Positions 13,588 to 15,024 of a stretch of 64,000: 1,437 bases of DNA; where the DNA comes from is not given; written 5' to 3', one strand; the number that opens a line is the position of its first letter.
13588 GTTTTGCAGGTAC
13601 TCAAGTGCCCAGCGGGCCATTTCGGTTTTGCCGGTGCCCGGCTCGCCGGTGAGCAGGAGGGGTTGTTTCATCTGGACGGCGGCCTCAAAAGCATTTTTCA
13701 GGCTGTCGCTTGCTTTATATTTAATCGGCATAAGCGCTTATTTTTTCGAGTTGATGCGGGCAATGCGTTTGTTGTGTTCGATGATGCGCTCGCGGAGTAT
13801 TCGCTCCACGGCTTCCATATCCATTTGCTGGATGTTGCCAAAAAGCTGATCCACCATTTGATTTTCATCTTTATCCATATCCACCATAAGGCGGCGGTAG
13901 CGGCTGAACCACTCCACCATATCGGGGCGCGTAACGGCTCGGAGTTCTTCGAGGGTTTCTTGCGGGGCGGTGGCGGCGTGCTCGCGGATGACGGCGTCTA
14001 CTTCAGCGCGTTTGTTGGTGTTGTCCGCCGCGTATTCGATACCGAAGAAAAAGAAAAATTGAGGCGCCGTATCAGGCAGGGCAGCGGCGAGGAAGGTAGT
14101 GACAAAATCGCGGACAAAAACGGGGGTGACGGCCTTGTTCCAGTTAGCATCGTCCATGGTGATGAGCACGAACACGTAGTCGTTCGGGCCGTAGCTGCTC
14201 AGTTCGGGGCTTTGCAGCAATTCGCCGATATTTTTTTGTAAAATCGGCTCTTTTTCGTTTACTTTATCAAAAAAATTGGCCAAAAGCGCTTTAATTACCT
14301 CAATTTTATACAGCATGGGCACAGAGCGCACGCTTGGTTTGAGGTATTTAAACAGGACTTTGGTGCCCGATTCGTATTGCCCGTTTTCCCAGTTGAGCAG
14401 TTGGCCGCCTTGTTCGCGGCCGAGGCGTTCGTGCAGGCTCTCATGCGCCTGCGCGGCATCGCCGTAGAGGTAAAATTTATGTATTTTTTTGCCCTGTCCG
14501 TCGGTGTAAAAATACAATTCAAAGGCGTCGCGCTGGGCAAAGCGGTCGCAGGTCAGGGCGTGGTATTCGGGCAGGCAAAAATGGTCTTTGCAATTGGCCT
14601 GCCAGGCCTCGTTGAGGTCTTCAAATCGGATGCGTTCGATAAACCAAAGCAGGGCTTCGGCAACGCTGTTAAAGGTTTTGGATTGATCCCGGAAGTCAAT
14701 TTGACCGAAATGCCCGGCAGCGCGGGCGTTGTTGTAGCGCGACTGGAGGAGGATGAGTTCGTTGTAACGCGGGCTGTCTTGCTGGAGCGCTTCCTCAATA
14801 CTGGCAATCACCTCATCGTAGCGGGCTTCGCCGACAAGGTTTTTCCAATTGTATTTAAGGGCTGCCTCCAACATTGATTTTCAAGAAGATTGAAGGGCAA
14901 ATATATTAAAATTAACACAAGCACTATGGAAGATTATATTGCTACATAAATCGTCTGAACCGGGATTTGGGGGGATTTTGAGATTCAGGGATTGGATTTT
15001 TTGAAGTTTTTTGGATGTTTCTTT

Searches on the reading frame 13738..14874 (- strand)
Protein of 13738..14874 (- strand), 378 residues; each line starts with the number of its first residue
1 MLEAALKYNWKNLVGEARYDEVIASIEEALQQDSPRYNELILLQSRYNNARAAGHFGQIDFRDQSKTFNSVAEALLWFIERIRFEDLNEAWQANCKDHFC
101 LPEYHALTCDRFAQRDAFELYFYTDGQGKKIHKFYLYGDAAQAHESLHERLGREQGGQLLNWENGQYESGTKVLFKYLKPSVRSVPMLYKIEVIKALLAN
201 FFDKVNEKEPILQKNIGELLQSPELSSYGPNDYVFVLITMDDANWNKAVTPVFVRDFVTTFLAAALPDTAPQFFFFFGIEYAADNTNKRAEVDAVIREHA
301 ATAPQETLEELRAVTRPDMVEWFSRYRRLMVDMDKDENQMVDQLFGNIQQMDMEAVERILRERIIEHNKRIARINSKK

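Call 5: search_protein_families(library=pfam, proteins=[window:13738-14874:-], max_evalue=1)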
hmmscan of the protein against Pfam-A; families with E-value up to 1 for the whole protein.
window:13738-14874:- (378 aa): 2 families
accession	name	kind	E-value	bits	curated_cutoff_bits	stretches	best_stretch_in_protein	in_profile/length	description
PF19964.5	EAD11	-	1.2e-14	54.5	26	1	6-82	2-79/80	Effector-associated domain 11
PF19995.5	iSTAND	-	9.5e-13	49.3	24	1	107-278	2-162/163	inactive STAND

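Call 6: search_protein_families(library=ncbifam, proteins=[window:13738-14874:-], max_evalue=1)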
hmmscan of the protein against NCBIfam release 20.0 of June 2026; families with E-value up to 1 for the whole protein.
window:13738-14874:- (378 aa): 1 family
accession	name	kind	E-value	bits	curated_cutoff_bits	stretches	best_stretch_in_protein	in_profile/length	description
TIGR04227.1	zmp_18_rpt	repeat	0.7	9.6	50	0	222-229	4-11/18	zinc metalloproteinase 18-residue repeat-containing protein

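Call 9: search_protein_families(library=padloc, proteins=[window:13738-14874:-], max_evalue=0.01)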
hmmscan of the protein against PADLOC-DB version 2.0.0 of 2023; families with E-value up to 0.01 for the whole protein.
window:13738-14874:- (378 aa): 0 families
